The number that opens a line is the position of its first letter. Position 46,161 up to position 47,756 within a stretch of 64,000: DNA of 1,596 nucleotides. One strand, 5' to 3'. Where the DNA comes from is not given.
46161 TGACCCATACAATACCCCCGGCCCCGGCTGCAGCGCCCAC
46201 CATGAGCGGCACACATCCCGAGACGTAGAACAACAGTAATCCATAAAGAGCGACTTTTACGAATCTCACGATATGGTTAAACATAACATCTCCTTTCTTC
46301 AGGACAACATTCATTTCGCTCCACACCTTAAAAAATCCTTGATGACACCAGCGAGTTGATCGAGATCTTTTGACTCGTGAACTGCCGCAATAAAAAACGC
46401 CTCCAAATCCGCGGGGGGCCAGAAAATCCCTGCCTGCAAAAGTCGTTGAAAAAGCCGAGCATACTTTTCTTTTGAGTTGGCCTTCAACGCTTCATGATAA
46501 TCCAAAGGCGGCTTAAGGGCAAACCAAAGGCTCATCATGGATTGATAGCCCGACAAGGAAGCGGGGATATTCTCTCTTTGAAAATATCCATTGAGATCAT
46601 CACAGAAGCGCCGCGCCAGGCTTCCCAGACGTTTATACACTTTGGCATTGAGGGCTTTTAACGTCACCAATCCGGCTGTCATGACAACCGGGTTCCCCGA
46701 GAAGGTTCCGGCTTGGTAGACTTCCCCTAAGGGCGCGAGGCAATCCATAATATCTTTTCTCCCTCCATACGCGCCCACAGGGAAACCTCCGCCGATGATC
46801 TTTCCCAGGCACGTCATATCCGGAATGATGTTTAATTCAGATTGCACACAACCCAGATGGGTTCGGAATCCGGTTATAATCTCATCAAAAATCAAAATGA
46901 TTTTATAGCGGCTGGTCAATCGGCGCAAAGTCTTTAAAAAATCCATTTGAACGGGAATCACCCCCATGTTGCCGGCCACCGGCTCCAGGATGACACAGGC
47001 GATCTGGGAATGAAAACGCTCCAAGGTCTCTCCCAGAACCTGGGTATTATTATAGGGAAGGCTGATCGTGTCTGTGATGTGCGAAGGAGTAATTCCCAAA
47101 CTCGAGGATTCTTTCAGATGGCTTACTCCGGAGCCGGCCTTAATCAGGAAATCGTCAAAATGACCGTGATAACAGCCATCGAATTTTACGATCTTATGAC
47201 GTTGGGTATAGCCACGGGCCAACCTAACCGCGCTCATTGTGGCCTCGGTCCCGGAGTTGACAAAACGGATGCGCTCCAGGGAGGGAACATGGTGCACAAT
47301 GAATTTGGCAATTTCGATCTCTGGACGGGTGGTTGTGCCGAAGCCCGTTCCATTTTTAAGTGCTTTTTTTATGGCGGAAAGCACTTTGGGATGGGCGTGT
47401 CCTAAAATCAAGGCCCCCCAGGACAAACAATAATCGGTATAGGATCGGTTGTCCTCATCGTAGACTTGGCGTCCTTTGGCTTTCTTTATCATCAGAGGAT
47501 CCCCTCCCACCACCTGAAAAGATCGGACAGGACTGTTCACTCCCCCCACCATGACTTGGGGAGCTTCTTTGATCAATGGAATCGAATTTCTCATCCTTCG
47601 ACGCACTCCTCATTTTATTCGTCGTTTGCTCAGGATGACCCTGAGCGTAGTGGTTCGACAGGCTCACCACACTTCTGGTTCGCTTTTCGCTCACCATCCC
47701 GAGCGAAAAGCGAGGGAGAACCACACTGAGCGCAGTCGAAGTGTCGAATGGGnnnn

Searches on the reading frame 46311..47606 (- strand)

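Call 76: search_protein_families(library=pfam, proteins=[window:46311-47606:-], max_evalue=0.00001)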
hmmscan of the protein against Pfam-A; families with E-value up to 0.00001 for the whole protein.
window:46311-47606:- (431 aa): 1 family
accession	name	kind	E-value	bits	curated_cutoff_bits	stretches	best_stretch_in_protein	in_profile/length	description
PF00202.27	Aminotran_3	-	2.8e-66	224.3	30.5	1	37-394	10-369/403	Aminotransferase class-III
